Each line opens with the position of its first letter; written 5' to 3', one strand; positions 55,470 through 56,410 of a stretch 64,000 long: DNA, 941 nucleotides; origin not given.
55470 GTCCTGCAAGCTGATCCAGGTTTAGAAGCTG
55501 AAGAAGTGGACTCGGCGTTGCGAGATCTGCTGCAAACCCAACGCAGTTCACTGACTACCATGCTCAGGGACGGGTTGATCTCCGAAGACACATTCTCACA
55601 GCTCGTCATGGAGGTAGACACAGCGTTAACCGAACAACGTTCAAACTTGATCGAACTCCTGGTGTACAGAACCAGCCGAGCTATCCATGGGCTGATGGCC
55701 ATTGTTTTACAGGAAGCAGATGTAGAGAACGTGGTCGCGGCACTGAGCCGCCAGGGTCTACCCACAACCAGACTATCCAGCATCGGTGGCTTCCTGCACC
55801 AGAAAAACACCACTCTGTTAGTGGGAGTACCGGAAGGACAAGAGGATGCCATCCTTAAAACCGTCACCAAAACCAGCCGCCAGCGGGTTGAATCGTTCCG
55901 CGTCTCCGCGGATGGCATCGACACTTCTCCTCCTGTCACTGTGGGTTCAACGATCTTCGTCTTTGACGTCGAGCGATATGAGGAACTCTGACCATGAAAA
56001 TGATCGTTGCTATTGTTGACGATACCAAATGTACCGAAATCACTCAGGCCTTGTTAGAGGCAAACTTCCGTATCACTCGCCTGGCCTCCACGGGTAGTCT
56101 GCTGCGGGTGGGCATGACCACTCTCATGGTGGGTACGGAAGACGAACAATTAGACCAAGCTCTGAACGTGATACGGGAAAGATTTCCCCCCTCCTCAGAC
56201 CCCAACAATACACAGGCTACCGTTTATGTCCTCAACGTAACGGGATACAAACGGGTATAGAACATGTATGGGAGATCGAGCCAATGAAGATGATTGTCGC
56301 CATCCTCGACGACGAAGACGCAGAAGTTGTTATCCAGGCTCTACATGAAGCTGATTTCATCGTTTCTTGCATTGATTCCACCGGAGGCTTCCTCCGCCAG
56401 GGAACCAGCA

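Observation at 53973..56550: Na+/H+ antiporter fused to a PII-like c-di-AMP-receptor domain and followed by two truncated stand-alone paralogs (1 fused + 2 free = a trimer?)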

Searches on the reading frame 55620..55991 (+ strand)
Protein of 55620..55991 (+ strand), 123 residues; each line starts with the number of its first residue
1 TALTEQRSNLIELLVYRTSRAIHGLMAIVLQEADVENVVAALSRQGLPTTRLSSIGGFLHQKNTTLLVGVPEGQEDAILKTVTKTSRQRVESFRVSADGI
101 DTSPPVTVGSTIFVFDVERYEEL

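Call 3: search_protein_families(library=pfam, proteins=[window:55620-55991:+], max_evalue=1)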
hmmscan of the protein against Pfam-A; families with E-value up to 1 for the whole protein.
window:55620-55991:+ (123 aa): 2 families
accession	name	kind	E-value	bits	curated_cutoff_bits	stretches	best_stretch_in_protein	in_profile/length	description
PF06153.16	CdAMP_rec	-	4.8e-15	56.1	27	1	26-121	4-107/109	Cyclic-di-AMP receptor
PF00543.27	P-II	-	0.088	13.6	25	1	27-85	5-77/102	Nitrogen regulatory protein P-II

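Call 4: search_protein_families(library=ncbifam, proteins=[window:55620-55991:+], max_evalue=1)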
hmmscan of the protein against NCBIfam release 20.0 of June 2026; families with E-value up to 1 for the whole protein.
window:55620-55991:+ (123 aa): 1 family
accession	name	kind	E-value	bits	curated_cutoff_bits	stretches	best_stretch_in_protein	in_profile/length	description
NF058593.1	CycDAmpRcpDarA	equivalog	6.2e-16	58.8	140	1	26-122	4-109/110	cyclic di-AMP receptor DarA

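Call 6: search_solved_structures(query=window:55620-55991:+, max_evalue=0.01, show_alignments=3)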
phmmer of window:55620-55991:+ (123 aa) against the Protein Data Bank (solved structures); distinct sequences matched with E-value up to 0.01: 6.
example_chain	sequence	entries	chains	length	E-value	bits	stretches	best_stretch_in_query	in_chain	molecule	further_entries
3m05_A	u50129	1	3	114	1.1e-07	35.5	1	25-121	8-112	uncharacterized protein PEPE_1480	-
4d3g_A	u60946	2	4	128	1.4e-07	35.3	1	23-121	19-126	PSTA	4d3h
4wk1_A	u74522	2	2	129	1.4e-07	35.2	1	23-121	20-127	PstA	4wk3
4rww_A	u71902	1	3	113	1.3e-06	32.1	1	27-121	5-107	Lmo2692 protein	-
4rwx_A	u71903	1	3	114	1.3e-06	32.1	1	27-121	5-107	Lmo2692 protein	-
4rle_A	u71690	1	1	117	4.8e-06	30.3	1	25-121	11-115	Uncharacterized protein YaaQ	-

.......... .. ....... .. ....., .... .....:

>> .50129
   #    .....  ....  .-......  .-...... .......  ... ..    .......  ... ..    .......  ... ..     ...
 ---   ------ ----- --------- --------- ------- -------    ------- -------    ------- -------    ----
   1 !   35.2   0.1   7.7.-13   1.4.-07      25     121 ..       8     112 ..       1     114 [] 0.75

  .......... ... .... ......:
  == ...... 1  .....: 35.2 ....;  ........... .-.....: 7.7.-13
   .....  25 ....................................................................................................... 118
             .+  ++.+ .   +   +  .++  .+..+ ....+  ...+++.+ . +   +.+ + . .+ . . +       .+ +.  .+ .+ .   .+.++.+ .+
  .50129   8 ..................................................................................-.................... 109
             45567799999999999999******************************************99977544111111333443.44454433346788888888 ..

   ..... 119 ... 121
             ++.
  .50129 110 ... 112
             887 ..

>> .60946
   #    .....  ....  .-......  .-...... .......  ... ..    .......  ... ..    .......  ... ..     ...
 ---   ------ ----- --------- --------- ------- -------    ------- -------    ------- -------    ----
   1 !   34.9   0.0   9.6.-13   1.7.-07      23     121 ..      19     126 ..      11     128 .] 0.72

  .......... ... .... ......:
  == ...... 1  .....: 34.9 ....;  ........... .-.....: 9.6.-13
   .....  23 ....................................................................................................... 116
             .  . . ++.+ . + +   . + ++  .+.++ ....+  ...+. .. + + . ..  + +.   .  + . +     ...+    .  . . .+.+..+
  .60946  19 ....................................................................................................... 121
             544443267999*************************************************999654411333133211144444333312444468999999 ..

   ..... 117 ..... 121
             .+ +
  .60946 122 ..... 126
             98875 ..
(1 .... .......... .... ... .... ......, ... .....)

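Call 74: search_protein_representatives(protein=window:55674-55991:+)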
Query: 105 residues. Proteins with E-value up to 0.001 (for the whole library): 750; up to 1e-10: 82; up to 1e-30: 0. The best 150 are listed.
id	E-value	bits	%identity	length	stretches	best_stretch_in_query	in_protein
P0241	6.9e-27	109.9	58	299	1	4-105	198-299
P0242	2.4e-25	104.9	57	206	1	4-104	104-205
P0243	1.8e-24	102.1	50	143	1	1-105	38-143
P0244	2.6e-24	101.7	53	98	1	8-105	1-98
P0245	1.5e-20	89.6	38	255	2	7-102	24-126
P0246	1.2e-19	86.7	50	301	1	3-104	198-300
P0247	5.6e-17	78.2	45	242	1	4-105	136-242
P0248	1.3e-16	77.0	36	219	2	8-75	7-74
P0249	1.5e-16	76.8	35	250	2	7-101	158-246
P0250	1.6e-16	76.7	50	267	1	4-103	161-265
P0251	1.7e-16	76.7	44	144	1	4-103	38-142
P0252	1.7e-16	76.6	42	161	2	8-105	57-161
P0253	1.9e-16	76.5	47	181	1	4-104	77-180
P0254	3.2e-16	75.8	47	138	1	4-105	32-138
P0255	4.3e-16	75.4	33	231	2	7-93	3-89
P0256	5.9e-16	74.9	38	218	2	4-103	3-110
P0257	7.7e-16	74.6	38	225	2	5-74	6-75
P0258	1.1e-15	74.1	34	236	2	7-103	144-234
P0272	2.6e-14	69.7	38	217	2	8-103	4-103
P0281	2.1e-13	66.8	35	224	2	7-104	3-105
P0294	2.4e-12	63.4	37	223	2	4-104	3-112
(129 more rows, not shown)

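Call 76: list_cluster_members(proteins=[P0245, P0248, P0249, P0255, P0256, P0257, P0258, P0272, P0281, P0294])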
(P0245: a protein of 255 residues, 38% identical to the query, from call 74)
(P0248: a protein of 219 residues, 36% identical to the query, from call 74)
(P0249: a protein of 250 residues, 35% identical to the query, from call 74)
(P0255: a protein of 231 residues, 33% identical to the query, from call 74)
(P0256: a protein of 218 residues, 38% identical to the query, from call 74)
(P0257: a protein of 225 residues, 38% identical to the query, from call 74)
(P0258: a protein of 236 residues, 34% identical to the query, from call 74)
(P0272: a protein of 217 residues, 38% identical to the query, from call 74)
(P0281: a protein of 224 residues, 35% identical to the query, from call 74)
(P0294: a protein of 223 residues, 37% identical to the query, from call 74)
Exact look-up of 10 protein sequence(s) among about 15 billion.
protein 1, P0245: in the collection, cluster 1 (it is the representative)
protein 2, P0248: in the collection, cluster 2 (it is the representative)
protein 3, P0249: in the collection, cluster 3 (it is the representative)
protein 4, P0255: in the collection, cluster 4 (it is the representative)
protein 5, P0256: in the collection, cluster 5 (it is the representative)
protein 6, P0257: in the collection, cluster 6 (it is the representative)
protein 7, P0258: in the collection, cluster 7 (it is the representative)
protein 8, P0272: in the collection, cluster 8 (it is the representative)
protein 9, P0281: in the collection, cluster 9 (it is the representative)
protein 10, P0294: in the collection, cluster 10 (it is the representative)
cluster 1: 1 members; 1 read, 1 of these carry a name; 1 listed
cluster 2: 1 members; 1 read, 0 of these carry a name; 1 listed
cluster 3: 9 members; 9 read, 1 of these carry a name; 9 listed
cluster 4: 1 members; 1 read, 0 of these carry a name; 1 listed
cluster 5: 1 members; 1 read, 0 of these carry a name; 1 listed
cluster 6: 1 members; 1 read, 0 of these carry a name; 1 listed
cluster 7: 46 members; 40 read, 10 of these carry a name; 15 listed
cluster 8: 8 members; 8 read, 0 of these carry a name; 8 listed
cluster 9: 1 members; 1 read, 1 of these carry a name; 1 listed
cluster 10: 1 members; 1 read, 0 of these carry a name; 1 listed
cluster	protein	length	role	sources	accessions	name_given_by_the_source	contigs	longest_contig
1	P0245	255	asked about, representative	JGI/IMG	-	uncharacterized protein YaaQ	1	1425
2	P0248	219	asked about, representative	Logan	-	-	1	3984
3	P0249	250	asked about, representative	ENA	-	-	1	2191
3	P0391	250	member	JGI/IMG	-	uncharacterized protein YaaQ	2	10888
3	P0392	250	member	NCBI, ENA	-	-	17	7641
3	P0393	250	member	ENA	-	-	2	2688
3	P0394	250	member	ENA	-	-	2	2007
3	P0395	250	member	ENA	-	-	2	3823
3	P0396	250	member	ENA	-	-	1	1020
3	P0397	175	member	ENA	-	-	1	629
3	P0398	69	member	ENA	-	-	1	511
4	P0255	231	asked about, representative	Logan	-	-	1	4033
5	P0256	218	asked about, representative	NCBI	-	-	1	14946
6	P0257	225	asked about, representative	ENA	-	-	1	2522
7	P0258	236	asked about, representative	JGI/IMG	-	uncharacterized protein YaaQ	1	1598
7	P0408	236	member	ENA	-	-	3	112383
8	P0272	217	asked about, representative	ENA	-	-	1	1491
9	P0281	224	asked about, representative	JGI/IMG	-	uncharacterized protein YaaQ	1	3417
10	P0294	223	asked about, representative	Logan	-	-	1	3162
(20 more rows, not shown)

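Call 77: find_encoding_contigs(protein=P0408, flank=6000, max_places=2)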
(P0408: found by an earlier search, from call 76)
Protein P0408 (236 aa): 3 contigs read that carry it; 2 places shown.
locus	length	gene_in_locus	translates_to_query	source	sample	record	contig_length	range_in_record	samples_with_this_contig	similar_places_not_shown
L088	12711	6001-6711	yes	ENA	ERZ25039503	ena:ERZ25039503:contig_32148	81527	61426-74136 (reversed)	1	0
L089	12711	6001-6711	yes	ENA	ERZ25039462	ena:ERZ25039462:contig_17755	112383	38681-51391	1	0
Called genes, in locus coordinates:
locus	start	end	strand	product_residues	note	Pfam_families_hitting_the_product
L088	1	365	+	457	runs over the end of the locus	PF00437:T2SSE, PF27713:UCP018868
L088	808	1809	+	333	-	PF03796:DnaB_C, PF06745:ATPase (weak), PF13481:AAA_25 (faint)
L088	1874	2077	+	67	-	-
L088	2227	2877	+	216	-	-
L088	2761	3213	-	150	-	-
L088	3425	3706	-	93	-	-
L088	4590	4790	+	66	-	-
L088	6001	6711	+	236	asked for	PF06153:CdAMP_rec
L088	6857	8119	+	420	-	PF02746:MR_MLE_N, PF13378:MR_MLE_C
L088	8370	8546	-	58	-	-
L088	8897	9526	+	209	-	PF13378:MR_MLE_C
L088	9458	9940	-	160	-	-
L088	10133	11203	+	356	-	PF07470:Glyco_hydro_88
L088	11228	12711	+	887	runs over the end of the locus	PF00532:Peripla_BP_1, PF13377:Peripla_BP_3, PF13407:Peripla_BP_4 (weak), PF00512:HisKA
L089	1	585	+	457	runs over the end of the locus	PF00437:T2SSE, PF27713:UCP018868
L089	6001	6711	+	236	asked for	PF06153:CdAMP_rec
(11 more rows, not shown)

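Call 78: find_encoding_contigs(protein=P0256, flank=6000, max_places=2)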
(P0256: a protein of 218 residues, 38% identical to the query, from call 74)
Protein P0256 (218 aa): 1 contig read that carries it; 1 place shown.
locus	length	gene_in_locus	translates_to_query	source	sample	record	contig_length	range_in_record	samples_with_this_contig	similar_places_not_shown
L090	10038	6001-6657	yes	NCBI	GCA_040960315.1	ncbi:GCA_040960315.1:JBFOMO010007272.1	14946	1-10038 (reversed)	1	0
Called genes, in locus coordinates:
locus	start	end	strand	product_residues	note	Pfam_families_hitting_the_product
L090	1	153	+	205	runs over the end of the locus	PF01330:RuvA_N, PF00633:HHH (faint), PF14520:HHH_5, PF21176:RecR_HhH (weak), PF07499:RuvA_C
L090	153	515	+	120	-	PF13650:Asp_protease_2, PF13975:gag-asp_proteas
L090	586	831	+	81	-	PF18506:RelB-like (weak)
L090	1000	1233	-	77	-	-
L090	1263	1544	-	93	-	PF04014:MazE_antitoxin (weak)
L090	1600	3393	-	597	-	PF12229:PG_binding_4, PF04294:VanW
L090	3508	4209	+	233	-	PF00072:Response_reg, PF00486:Trans_reg_C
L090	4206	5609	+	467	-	PF00672:HAMP, PF00512:HisKA, PF02518:HATPase_c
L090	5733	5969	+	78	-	-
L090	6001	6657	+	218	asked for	PF00543:P-II (faint), PF06153:CdAMP_rec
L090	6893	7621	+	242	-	PF00483:NTP_transferase, PF12804:NTP_transf_3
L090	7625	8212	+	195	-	PF01066:CDP-OH_P_transf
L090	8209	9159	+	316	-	PF00535:Glycos_transf_2, PF10111:Glyco_tranf_2_2 (weak), PF13641:Glyco_tranf_2_3, PF13506:Glyco_transf_21 (faint)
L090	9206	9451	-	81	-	-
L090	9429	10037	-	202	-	?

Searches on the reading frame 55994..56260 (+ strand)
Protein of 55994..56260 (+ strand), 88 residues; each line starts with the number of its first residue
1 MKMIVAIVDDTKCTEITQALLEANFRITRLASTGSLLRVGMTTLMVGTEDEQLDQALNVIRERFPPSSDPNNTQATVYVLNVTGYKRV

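Call 3: search_protein_families(library=pfam, proteins=[window:55994-56260:+], max_evalue=1)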
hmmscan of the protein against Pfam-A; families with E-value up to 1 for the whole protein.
window:55994-56260:+ (88 aa): 4 families
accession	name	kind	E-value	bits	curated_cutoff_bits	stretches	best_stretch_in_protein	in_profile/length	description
PF06153.16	CdAMP_rec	-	6.5e-20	71.8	27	1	1-63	1-63/109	Cyclic-di-AMP receptor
PF00543.27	P-II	-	0.0052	17.5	25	1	1-26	1-26/102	Nitrogen regulatory protein P-II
PF01842.31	ACT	-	0.021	15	27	1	15-62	16-63/66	ACT domain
PF22468.2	ACT_9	-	0.14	12.4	27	1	15-64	17-61/61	ACT domain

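Call 4: search_protein_families(library=ncbifam, proteins=[window:55994-56260:+], max_evalue=1)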
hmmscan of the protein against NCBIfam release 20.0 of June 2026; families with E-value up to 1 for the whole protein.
window:55994-56260:+ (88 aa): 1 family
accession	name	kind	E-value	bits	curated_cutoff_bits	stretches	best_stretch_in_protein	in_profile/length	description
NF058593.1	CycDAmpRcpDarA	equivalog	6.7e-21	74.8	140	1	1-63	1-63/110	cyclic di-AMP receptor DarA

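Call 67: predict_structure(alignment_id=A4)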
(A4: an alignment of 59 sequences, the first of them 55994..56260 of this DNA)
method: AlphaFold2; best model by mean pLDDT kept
length: 88 residues; sequences in the alignment: 59
mean_pLDDT: 88.7   pTM: 0.77
mean pLDDT of the five models: 88.7, 86.8, 86.3, 83.7, 82.0
residues with pLDDT >= 90: 52; 70-90: 33; 50-70: 3; < 50: 0
segments of 3 or more residues with pLDDT < 50: none
pLDDT, mean of each block of 10 residues (from residue 1): 92 94 93 80 93 95 84 88 74
secondary structure, 60 per line:
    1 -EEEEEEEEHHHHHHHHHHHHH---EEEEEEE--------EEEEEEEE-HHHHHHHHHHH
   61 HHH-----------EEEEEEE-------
elements in order: E2-9 H10-22 E26-32 E41-48 H50-63 E75-81

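Call 69: fold_search(model_id=the predicted structure, library=pdb)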
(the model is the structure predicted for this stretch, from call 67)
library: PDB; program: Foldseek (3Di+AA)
matches with E <= 10: 1888; with E <= 0.001: 158
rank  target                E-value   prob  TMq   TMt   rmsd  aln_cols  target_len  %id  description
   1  4rww_A                5.2e-09  1.00  0.77  0.61   9.3       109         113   34  Crystal Structure of L. monocytogenes PstA in complex with cyclic-di-AMP (released 2014-12-17)
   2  4rww_C                6.0e-09  1.00  0.77  0.67   7.9       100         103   36  Crystal Structure of L. monocytogenes PstA in complex with cyclic-di-AMP (released 2014-12-17)
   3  4rww_B                1.5e-08  1.00  0.77  0.65   9.6       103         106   35  Crystal Structure of L. monocytogenes PstA in complex with cyclic-di-AMP (released 2014-12-17)
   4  4rwx_B                1.2e-07  1.00  0.78  0.82   3.1        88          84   36  Crystal Structure of L. monocytogenes PstA (released 2014-12-17)
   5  4wk1                  2.3e-07  1.00  0.77  0.74   4.1        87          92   38  Crystal structure of Staphylococcus aureus PstA in complex with c-di-AMP (released 2014-11-26)
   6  3m05_C                2.6e-07  1.00  0.77  0.69   5.8        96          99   30  The crystal structure of a functionally unknown protein PEPE_1480 from Pediococcus pentosaceus ATCC 25745 (released 2010-03-16)
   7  4rwx_C                3.0e-07  1.00  0.76  0.86   1.6        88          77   36  Crystal Structure of L. monocytogenes PstA (released 2014-12-17)
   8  4d3h_C                4.2e-07  1.00  0.80  0.70   4.8        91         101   37  Structure of PstA (released 2014-12-24)
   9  4rle                  4.8e-07  1.00  0.78  0.60   7.6       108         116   33  Crystal structure of the c-di-AMP binding PII-like protein DarA (released 2014-12-03)
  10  3m05_A                5.2e-07  1.00  0.75  0.67   6.2        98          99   31  The crystal structure of a functionally unknown protein PEPE_1480 from Pediococcus pentosaceus ATCC 25745 (released 2010-03-16)
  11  4d3h_B                7.8e-07  1.00  0.76  0.65   6.2        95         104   37  Structure of PstA (released 2014-12-24)
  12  4d3h_A                1.1e-06  1.00  0.79  0.69   4.9        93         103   35  Structure of PstA (released 2014-12-24)
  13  4wk3                  1.2e-06  1.00  0.75  0.85   2.8        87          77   34  Structure of Staphyloccus aureus PstA (released 2014-11-26)
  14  4c3m_B                1.3e-06  1.00  0.71  0.70   4.0        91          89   23  Structure of wildtype PII from S. elongatus at medium resolution (released 2014-02-12)
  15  6yc6_C                1.4e-06  1.00  0.71  0.59   4.1        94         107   21  Structure of C. glutamicum GlnK (released 2021-03-24)
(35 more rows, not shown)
